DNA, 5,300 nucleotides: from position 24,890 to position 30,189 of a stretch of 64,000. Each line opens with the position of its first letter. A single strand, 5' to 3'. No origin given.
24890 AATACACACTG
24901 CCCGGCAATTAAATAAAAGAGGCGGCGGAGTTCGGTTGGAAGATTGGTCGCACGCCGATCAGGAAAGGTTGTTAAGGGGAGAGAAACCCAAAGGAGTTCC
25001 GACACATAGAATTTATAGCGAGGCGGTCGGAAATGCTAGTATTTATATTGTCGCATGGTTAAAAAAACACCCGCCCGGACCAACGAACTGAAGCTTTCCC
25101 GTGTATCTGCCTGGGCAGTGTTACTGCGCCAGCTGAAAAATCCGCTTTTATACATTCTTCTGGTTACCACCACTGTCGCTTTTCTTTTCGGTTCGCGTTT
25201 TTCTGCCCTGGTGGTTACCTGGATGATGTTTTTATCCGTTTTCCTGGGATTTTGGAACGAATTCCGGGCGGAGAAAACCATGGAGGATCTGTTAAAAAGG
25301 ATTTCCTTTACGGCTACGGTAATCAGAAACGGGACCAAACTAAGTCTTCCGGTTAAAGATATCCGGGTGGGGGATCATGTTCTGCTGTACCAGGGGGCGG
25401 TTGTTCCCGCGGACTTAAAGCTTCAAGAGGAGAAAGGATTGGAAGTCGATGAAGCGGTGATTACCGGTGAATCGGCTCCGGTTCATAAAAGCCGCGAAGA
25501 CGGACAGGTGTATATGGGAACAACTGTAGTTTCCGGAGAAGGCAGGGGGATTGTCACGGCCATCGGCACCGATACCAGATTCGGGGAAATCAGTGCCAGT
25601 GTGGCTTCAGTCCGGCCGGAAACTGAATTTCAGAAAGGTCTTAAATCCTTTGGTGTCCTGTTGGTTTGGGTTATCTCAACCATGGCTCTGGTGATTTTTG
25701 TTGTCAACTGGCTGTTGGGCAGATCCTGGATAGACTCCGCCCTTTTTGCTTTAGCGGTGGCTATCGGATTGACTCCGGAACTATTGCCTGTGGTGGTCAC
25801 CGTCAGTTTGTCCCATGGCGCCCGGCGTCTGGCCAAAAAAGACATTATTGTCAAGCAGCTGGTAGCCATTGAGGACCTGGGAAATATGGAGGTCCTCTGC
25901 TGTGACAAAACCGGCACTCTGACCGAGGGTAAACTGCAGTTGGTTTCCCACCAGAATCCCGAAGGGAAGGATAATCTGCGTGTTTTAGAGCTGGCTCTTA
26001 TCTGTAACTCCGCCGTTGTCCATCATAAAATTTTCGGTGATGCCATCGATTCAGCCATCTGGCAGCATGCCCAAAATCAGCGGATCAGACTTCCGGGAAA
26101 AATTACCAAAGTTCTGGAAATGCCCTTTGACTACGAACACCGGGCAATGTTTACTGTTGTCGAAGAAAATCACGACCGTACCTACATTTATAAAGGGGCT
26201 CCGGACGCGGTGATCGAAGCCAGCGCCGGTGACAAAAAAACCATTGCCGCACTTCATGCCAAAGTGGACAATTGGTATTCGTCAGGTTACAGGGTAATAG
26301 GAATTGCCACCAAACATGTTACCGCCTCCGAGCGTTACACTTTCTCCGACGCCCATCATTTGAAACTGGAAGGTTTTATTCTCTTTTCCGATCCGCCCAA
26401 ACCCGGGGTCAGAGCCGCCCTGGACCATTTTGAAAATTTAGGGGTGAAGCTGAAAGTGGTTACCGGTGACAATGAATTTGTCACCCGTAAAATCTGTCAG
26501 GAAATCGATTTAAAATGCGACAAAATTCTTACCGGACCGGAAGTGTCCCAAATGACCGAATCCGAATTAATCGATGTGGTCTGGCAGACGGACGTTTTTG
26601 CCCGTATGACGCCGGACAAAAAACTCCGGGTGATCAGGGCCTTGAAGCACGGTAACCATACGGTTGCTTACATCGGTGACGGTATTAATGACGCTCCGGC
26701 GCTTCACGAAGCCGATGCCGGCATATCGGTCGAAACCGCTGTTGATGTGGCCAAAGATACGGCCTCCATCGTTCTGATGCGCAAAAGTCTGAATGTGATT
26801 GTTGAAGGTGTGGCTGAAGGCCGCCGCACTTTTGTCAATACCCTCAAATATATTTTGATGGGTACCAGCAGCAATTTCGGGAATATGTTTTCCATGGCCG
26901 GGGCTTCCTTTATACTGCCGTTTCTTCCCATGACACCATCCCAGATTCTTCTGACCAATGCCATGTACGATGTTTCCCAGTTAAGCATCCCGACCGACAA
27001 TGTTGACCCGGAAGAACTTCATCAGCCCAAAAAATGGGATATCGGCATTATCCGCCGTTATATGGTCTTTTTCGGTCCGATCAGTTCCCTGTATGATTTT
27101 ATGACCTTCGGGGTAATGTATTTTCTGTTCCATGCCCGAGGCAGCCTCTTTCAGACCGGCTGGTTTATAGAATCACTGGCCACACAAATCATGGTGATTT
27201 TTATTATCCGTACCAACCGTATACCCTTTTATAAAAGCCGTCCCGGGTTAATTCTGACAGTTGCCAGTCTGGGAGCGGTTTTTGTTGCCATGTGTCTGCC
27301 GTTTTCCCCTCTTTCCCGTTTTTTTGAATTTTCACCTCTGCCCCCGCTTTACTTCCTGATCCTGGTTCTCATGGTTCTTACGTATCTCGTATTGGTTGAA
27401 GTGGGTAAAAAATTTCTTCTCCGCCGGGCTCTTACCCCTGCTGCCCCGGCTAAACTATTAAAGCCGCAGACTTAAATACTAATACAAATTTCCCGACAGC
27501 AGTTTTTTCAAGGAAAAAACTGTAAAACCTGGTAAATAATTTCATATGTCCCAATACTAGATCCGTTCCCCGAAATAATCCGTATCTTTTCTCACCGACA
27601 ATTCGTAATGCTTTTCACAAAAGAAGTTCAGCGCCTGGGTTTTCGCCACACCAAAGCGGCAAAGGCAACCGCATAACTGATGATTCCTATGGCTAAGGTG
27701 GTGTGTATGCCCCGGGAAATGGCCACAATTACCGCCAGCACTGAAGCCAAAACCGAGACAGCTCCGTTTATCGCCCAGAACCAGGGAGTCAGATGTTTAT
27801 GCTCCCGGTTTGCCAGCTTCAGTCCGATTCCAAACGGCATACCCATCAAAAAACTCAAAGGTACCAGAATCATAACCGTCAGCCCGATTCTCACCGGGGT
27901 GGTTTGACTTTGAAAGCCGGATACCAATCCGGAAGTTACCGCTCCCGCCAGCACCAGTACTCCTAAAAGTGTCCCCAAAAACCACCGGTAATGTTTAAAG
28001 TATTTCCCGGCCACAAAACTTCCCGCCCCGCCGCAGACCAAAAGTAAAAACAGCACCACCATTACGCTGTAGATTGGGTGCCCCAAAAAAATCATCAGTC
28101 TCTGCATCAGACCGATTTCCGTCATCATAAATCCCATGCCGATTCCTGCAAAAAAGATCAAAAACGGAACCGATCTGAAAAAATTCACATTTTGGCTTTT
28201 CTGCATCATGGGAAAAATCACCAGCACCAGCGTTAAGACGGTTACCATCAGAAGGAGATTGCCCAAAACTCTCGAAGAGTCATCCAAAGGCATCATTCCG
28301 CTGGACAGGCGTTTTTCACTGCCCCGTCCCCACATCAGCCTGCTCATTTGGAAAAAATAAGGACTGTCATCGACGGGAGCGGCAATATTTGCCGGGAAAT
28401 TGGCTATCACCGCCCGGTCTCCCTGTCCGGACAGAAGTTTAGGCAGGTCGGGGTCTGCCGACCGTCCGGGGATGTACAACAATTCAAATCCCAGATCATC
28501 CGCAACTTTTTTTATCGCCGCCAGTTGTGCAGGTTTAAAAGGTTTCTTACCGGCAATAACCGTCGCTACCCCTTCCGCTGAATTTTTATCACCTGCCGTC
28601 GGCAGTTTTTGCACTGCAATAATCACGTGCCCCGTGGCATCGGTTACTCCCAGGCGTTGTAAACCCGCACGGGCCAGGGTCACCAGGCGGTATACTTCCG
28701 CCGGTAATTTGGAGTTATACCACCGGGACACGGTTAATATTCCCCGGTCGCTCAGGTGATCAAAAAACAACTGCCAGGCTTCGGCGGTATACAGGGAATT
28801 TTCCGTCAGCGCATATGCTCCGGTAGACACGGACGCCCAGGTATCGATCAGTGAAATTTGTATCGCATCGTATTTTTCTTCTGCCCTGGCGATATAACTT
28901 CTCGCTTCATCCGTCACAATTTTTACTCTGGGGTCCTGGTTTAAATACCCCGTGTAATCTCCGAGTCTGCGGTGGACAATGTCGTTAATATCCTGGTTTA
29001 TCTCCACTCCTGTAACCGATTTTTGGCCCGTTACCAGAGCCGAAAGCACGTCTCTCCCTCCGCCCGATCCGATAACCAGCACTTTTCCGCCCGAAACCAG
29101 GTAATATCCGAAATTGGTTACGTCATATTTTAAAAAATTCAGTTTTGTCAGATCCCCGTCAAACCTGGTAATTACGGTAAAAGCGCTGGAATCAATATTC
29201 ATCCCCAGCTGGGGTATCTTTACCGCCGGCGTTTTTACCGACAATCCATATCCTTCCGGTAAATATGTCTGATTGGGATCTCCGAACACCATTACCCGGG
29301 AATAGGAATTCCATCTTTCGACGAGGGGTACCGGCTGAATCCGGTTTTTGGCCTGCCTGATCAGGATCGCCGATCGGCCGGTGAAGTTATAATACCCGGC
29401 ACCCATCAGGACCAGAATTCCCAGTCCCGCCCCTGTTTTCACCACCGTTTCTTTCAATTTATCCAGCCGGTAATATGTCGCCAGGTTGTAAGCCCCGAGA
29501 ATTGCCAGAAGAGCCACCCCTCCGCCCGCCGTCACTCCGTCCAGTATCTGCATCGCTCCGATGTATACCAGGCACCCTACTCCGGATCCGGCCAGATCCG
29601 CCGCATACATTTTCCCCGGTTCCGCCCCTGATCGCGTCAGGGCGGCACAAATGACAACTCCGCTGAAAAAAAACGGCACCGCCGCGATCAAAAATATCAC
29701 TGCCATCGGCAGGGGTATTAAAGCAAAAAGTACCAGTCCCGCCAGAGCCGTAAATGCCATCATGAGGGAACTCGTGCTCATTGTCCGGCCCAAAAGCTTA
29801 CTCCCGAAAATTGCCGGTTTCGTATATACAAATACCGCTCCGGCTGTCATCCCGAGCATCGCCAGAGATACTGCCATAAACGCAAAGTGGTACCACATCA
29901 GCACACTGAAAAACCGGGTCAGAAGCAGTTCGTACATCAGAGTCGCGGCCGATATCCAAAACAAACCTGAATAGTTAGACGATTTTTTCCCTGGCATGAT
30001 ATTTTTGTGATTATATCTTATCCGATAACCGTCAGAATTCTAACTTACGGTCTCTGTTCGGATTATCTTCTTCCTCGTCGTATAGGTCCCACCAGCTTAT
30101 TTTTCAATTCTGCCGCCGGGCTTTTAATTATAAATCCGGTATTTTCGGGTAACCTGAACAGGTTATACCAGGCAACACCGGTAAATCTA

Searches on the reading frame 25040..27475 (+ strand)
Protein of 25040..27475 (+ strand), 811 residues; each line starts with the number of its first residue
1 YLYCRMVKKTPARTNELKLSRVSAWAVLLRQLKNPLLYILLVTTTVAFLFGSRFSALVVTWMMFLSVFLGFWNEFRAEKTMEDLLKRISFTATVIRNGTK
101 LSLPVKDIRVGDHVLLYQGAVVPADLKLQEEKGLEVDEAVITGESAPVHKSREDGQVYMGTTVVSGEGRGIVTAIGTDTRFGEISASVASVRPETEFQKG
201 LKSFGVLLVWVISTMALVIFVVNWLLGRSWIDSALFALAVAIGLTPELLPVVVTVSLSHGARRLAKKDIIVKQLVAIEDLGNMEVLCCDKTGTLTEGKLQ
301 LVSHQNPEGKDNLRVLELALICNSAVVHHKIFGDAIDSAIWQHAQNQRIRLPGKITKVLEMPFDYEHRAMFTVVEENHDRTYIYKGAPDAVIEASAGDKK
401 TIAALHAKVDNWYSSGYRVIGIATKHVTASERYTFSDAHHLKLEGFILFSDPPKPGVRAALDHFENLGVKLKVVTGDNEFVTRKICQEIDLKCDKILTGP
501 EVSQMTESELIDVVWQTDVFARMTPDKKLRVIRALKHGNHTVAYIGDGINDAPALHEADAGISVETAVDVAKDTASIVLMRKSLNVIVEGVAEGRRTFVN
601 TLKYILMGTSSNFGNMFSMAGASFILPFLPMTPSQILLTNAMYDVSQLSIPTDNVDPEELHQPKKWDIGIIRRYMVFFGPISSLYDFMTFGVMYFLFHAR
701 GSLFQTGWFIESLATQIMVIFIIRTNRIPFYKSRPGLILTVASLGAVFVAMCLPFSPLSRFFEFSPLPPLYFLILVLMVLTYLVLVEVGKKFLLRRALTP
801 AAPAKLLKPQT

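Call 24: search_protein_families(library=pfam, proteins=[window:25040-27475:+], max_evalue=0.001)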
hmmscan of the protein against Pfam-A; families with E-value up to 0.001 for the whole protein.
window:25040-27475:+ (811 aa): 6 families
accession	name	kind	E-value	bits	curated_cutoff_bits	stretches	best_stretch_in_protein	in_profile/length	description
PF00122.25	E1-E2_ATPase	-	1.4e-47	162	28.1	1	91-267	6-181/181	E1-E2 ATPase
PF00689.26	Cation_ATPase_C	-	1.1e-21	77.8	27.3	1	628-792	1-175/175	Cation transporting ATPase, C-terminus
PF00702.32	Hydrolase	-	3.9e-16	60.5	26.4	1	284-559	2-191/191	haloacid dehalogenase-like hydrolase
PF13246.12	Cation_ATPase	-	2.1e-06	28.1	21.7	1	322-394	3-87/91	Cation transport ATPase (P-type)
PF00690.31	Cation_ATPase_N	-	0.00018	21.5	20.4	1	15-46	36-68/69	Cation transporter/ATPase, N-terminus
PF12710.13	HAD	-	0.00019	22.3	27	1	454-556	87-189/189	haloacid dehalogenase-like hydrolase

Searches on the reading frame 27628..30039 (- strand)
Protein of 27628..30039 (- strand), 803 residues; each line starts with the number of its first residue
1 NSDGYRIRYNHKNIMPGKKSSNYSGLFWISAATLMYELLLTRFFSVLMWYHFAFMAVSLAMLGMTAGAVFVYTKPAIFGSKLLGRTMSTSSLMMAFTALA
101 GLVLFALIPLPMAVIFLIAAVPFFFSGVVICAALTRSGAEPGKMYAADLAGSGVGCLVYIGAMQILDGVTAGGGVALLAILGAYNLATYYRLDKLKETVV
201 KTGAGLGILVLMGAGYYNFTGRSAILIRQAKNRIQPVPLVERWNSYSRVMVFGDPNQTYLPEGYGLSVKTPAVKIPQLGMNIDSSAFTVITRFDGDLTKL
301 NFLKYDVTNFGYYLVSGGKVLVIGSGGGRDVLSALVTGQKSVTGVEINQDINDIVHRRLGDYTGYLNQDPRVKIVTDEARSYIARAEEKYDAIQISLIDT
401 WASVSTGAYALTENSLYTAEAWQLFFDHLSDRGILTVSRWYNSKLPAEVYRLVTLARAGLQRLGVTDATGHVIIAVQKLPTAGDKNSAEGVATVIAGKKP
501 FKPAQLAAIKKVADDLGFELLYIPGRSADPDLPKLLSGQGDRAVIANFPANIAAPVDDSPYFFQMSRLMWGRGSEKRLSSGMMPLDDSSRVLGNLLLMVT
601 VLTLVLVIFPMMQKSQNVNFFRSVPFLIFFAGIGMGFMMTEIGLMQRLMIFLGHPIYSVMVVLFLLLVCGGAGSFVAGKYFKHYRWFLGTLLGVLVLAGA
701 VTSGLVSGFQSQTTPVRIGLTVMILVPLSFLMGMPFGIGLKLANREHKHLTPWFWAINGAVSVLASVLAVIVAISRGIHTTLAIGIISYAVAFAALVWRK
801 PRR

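Call 17: find_encoding_contigs(protein=window:27628-29997:-, flank=3000, max_places=5)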
Protein window:27628-29997:- (789 aa): no gene with exactly this product is on record in the collection.

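Call 24: search_protein_families(library=pfam, proteins=[window:27628-30039:-], max_evalue=0.001)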
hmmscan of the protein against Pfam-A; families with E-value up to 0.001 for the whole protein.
window:27628-30039:- (803 aa): 1 family
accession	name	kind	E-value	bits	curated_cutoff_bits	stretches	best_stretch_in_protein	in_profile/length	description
PF01564.23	Spermine_synth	-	2e-06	27.9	22.9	1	317-436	19-129/186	Spermine/spermidine synthase domain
